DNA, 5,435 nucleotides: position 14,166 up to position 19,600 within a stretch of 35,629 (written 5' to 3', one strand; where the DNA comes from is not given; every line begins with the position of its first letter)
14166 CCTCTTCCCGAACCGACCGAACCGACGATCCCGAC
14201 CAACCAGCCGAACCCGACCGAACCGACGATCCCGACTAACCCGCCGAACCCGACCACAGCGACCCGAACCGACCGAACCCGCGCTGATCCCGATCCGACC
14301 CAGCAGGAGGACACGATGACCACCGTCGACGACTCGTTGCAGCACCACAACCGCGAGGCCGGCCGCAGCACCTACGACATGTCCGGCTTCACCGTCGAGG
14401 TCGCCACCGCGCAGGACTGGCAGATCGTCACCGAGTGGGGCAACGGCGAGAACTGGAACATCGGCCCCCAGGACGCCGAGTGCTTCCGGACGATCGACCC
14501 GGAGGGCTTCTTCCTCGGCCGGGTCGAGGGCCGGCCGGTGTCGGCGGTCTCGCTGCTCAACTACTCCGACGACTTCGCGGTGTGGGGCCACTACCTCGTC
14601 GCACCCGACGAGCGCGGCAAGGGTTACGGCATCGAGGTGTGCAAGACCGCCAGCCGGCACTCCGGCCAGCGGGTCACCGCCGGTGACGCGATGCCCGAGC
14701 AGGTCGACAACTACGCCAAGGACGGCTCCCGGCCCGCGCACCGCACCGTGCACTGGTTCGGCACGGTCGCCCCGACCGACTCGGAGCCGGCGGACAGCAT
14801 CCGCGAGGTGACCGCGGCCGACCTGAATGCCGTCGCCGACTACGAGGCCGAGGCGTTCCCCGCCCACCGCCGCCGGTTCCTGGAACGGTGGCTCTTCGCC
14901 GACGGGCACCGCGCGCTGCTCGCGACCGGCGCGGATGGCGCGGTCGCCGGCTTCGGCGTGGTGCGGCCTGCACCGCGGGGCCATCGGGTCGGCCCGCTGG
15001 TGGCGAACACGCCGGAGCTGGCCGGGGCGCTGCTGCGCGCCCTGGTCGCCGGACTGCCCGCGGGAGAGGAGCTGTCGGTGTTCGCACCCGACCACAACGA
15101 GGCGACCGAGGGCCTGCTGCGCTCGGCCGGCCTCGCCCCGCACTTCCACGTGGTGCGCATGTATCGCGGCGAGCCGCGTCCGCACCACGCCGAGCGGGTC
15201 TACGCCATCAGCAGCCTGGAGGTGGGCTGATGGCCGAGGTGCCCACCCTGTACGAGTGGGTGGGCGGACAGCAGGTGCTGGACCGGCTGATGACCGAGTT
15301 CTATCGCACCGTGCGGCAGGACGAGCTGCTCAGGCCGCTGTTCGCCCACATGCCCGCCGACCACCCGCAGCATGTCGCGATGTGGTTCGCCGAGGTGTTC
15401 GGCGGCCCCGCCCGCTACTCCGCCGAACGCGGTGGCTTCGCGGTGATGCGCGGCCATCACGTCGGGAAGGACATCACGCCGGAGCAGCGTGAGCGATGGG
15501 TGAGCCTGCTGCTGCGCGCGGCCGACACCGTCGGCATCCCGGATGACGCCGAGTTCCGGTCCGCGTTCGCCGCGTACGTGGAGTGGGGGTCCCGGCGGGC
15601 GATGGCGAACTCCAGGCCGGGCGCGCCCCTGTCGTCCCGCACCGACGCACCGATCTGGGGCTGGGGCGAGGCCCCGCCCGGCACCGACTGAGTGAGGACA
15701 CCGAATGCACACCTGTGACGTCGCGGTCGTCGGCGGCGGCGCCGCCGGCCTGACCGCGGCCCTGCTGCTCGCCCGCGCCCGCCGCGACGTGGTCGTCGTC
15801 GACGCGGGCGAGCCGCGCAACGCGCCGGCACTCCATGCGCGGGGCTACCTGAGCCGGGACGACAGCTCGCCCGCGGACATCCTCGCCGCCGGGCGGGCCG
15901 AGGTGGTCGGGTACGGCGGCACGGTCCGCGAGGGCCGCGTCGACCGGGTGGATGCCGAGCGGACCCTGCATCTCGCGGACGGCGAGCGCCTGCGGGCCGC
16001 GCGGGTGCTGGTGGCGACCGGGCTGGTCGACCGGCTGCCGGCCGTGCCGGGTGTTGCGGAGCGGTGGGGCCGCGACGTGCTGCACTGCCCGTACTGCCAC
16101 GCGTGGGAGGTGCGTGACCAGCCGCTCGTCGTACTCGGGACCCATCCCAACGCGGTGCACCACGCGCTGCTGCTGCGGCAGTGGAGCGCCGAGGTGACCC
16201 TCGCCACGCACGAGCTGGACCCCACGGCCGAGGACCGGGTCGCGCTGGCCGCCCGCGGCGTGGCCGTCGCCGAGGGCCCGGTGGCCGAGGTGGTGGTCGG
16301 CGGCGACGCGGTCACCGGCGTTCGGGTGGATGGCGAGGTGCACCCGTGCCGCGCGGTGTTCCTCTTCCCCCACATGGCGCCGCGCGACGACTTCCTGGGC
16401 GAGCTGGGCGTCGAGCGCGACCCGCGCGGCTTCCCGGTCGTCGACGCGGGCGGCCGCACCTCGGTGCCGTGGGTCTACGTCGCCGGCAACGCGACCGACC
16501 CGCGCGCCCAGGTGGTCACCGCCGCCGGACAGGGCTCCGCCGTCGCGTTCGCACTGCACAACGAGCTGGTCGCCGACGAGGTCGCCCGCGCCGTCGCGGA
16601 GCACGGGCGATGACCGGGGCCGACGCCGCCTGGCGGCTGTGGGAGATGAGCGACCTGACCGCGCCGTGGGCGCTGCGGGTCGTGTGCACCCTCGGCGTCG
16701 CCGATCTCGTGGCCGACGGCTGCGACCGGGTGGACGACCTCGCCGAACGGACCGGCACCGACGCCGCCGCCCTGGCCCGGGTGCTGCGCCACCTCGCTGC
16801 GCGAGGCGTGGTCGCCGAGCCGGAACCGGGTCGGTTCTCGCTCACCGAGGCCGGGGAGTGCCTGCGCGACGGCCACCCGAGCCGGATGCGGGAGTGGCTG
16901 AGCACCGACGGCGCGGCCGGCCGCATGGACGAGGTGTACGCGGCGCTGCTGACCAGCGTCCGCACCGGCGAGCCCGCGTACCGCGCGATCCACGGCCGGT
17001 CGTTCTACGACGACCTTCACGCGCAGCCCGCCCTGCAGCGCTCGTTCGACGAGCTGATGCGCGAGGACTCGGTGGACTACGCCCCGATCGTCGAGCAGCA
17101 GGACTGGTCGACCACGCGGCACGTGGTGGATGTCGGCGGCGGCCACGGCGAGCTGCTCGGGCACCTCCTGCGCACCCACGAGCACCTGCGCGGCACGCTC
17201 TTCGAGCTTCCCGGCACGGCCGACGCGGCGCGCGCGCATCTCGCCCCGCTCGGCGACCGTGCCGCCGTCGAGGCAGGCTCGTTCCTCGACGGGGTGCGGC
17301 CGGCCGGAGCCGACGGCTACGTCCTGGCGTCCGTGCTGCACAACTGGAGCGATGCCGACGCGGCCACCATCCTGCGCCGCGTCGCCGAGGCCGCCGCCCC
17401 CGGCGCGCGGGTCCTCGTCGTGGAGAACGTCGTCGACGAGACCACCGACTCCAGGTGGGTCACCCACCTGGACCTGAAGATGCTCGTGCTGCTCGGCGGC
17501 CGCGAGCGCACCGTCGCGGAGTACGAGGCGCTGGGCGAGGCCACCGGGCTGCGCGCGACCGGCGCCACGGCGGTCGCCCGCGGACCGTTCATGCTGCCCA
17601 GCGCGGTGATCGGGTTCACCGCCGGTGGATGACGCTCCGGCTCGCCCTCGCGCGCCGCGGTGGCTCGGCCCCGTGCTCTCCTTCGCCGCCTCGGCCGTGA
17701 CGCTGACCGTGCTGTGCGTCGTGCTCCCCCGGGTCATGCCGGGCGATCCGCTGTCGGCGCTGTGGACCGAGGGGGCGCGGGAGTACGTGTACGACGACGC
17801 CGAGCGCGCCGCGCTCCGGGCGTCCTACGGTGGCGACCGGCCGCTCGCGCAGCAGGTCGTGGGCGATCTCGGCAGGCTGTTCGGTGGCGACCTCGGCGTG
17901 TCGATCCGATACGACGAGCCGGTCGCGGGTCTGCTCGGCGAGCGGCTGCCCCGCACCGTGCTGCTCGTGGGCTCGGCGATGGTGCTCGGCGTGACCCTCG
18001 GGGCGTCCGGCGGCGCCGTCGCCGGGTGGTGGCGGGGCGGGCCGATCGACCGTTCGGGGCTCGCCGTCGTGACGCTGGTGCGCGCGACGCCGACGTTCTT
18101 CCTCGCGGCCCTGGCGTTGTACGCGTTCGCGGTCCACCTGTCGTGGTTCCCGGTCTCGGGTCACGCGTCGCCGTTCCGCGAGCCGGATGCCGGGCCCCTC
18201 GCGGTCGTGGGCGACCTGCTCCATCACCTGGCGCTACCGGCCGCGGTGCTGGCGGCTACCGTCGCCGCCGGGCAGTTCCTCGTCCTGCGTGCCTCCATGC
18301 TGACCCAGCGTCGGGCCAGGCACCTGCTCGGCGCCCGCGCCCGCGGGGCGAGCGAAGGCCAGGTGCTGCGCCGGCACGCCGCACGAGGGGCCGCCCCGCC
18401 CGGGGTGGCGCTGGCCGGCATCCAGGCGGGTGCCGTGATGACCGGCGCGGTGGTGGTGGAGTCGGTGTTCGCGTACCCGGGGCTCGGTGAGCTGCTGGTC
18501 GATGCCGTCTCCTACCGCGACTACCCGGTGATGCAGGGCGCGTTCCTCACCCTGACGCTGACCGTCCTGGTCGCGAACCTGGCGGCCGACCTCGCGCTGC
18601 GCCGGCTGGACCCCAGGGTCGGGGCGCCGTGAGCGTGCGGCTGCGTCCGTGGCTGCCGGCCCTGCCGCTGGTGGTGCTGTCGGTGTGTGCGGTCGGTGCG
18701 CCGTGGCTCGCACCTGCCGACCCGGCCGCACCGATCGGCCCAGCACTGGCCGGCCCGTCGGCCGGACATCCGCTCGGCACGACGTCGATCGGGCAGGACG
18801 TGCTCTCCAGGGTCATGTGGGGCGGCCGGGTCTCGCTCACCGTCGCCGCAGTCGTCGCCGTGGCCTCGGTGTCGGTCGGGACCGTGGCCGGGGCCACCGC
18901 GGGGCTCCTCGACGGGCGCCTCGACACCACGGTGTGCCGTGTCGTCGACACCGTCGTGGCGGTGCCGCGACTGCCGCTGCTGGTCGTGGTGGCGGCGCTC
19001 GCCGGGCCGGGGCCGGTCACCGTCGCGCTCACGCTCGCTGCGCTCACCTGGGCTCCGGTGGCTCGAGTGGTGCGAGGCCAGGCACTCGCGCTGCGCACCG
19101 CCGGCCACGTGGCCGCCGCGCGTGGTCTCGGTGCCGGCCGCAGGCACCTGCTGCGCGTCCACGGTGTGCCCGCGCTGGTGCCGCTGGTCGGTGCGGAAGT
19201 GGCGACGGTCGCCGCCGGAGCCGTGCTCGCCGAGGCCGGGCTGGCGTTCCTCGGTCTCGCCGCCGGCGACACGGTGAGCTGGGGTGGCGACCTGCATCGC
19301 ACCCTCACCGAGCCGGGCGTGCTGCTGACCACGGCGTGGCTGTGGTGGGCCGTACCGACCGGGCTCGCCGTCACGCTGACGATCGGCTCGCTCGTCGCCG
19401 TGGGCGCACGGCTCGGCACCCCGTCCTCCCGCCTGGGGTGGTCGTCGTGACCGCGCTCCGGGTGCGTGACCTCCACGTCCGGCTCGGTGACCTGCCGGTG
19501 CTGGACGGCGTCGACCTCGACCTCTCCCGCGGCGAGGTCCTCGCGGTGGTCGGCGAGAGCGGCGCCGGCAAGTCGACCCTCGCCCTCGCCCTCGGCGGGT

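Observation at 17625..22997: Binding-protein-dependent Dpp/Nik-type ABC importer welded into the dithiolopyrrolone operon: possible recaptured thiol metallophore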

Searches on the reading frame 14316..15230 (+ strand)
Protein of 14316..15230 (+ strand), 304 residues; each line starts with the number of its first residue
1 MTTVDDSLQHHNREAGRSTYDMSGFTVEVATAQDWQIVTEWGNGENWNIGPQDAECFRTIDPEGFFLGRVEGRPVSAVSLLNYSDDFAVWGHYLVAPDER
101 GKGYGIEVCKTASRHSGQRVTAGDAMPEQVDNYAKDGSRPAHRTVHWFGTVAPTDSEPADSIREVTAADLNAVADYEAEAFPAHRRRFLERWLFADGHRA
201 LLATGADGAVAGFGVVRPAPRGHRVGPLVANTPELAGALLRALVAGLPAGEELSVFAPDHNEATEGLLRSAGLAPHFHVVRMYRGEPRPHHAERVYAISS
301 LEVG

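Call 9: search_protein_families(library=pfam, proteins=[window:14316-15230:+])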
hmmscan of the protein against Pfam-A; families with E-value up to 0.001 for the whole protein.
window:14316-15230:+ (304 aa): 2 families
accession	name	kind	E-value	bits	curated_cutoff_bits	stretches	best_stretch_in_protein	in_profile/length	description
PF18014.7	Acetyltransf_18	-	2.4e-24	85.8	22.7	1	173-297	1-124/124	Acetyltransferase (GNAT) domain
PF00583.31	Acetyltransf_1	-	4.3e-08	33.9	20.7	1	45-117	14-89/116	Acetyltransferase (GNAT) family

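Call 11: search_protein_families(library=ncbifam, proteins=[window:14316-15230:+], max_evalue=0.00001)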
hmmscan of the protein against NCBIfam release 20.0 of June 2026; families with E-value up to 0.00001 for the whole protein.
window:14316-15230:+ (304 aa): 0 families

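Call 38: find_related_loci(query=A1, collection=genome_contigs, flank=10000)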
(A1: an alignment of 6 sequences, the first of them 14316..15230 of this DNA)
Query A1 (304 aa) in genome_contigs; peptide patterns used: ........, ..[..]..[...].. (x = any residue, [..] = any of these).
34 stretches matched a pattern; 5 encode a relative of the query (tblastn E <= 1e-3); 5 distinct loci.
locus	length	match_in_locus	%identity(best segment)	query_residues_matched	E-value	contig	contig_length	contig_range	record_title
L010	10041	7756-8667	98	1-304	0e+0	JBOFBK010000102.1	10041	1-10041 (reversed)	MAG: Dermatophilaceae bacterium isolate WFFMC_MAG_204 k139_1607794_flag=0_multi=10.1339_len=10041, whole genome shotgun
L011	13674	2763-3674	86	1-304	2e-180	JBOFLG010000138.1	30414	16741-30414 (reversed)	MAG: Dermatophilaceae bacterium isolate WFFMC_MAG_346 k139_9478_flag=0_multi=37.0020_len=30414, whole genome shotgun seq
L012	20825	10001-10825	48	22-304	3e-73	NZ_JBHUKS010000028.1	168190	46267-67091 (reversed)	Amycolatopsis silviterrae strain CGMCC 4.7641 platanus_K_21_77_28, whole genome shotgun sequence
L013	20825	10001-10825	49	22-304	8e-73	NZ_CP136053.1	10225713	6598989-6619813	Amycolatopsis sp. WGS_07 chromosome, complete genome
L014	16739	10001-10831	38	27-304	1e-58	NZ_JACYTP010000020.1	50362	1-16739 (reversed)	Photobacterium arenosum strain CAU 1568 contig20, whole genome shotgun sequence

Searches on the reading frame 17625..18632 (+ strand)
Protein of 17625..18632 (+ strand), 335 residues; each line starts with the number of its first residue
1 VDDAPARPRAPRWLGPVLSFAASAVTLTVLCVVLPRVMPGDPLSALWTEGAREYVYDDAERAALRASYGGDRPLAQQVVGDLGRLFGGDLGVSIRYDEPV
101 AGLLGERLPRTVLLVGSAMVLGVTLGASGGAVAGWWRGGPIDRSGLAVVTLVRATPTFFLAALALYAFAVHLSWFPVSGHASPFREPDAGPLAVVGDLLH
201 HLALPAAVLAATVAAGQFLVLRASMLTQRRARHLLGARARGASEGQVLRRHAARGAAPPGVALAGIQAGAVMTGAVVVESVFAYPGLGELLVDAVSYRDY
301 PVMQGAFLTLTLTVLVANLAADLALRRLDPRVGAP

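Call 9: search_protein_families(library=pfam, proteins=[window:17625-18632:+])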
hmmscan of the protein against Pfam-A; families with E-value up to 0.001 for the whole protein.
window:17625-18632:+ (335 aa): 1 family
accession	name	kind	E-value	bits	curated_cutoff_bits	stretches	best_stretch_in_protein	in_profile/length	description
PF00528.27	BPD_transp_1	-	6.6e-36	124.2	26.4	1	129-332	4-182/184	Binding-protein-dependent transport system inner membrane component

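Call 11: search_protein_families(library=ncbifam, proteins=[window:17625-18632:+], max_evalue=0.00001)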
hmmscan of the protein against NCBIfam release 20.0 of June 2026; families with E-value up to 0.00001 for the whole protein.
window:17625-18632:+ (335 aa): 13 families
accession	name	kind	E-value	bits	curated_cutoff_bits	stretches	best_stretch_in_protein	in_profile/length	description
NF045470.1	Opp2B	equivalog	2.2e-62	211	350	1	25-332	10-299/300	nickel ABC transporter permease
NF045472.1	Opp4B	equivalog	4.5e-56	190.4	450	1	25-332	17-318/319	oligopeptide ABC transporter permease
TIGR02789.1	nickel_nikB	equivalog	5.8e-47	160.6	447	1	26-332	18-306/314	nickel ABC transporter permease subunit NikB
NF011661.0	PRK15081.1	equivalog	9.8e-45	153.3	463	1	22-330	14-301/306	glutathione ABC transporter permease GsiC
NF045469.1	Opp1B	equivalog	1.6e-44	152.6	380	1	25-332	17-306/307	nickel/cobalt ABC transporter permease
NF007677.0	PRK10352.1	equivalog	1.1e-41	143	433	1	57-332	47-306/314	nickel ABC transporter permease subunit NikB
NF045471.1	Opp3B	equivalog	2.8e-40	138.6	480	1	29-332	21-302/308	oligopeptide ABC transporter permease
NF008161.0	PRK10914.1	equivalog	7.1e-36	124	590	1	24-332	16-335/339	dipeptide ABC transporter permease DppB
NF007008.0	PRK09471.1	equivalog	1.9e-30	106.4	388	1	27-332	19-304/306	oligopeptide ABC transporter permease OppB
NF011690.0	PRK15110.1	equivalog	1.2e-25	90.6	432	1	85-323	51-304/321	putrescine export ABC transporter permease SapB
NF011712.0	PRK15133.1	subfamily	1.3e-24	86.9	445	1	62-332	87-359/364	microcin C ABC transporter permease YejB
NF043081.1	MMSYN1_0165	equivalog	1.2e-09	37.7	350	1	96-332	163-384/388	oligopeptide ABC transporter permease OppB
NF045476.1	Opp4C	equivalog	1.2e-06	28.1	350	0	110-288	77-222/278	oligopeptide ABC transporter permease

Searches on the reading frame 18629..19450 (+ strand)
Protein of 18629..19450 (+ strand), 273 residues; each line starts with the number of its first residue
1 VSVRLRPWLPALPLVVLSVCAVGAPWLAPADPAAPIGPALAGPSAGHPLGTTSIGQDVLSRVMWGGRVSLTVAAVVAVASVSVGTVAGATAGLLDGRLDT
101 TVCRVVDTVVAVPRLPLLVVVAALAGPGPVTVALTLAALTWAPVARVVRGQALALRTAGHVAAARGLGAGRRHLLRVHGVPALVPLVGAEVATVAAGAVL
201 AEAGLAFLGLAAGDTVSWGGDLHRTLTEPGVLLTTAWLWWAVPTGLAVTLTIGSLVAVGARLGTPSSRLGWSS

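Call 9: search_protein_families(library=pfam, proteins=[window:18629-19450:+])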
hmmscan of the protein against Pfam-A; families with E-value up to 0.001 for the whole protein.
window:18629-19450:+ (273 aa): 1 family
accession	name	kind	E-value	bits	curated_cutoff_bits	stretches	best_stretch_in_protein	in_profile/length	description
PF00528.27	BPD_transp_1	-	3.7e-13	50.1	26.4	1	84-239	1-154/184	Binding-protein-dependent transport system inner membrane component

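Call 11: search_protein_families(library=ncbifam, proteins=[window:18629-19450:+], max_evalue=0.00001)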
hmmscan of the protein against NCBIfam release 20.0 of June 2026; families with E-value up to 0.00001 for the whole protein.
window:18629-19450:+ (273 aa): 14 families
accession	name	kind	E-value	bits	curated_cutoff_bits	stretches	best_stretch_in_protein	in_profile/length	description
NF045476.1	Opp4C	equivalog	9.6e-51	172.7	350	1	14-260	23-269/278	oligopeptide ABC transporter permease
TIGR02790.1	nickel_nikC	equivalog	3.1e-37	128.5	358.45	1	14-224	8-220/258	nickel ABC transporter permease subunit NikC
NF045474.1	Opp2C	equivalog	2.5e-36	125.4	300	1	36-254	9-223/236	nickel transporter permease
NF007376.0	PRK09881.1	equivalog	3.5e-34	118.1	434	1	14-252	40-275/298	D,D-dipeptide ABC transporter permease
NF045473.1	Opp1C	equivalog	9.3e-34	117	350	1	14-224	14-226/267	nickel/cobalt ABC transporter permease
NF007738.0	PRK10417.1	equivalog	2.9e-31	109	335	1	13-219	17-225/277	nickel ABC transporter permease subunit NikC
NF045475.1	Opp3C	equivalog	4.1e-29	101.7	450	1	49-212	110-273/328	oligopeptide ABC transporter permease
NF011662.0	PRK15082.1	equivalog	2.2e-27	96.2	484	1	14-225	46-260/303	glutathione ABC transporter permease GsiD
NF008160.0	PRK10913.1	equivalog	5.4e-27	95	483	1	14-259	39-287/300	dipeptide ABC transporter permease DppC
NF047573.1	opine_perm_CntC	exception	1.3e-26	93.6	440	1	15-222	19-228/271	staphylopine uptake ABC transporter permease subunit CntC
NF011935.0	PRK15406.1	equivalog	1.2e-25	90.9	433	1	44-251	79-284/302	oligopeptide ABC transporter permease OppC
NF043080.1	MMSYN1_0166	equivalog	1.3e-23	83.4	370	1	24-245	57-281/307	oligopeptide ABC transporter permease OppC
NF011596.0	PRK15021.1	subfamily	3.4e-15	55.9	439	1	39-215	113-289/341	microcin C ABC transporter permease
NF011691.0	PRK15111.1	equivalog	1.8e-13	50.7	379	1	49-227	78-257/296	putrescine export ABC transporter permease SapC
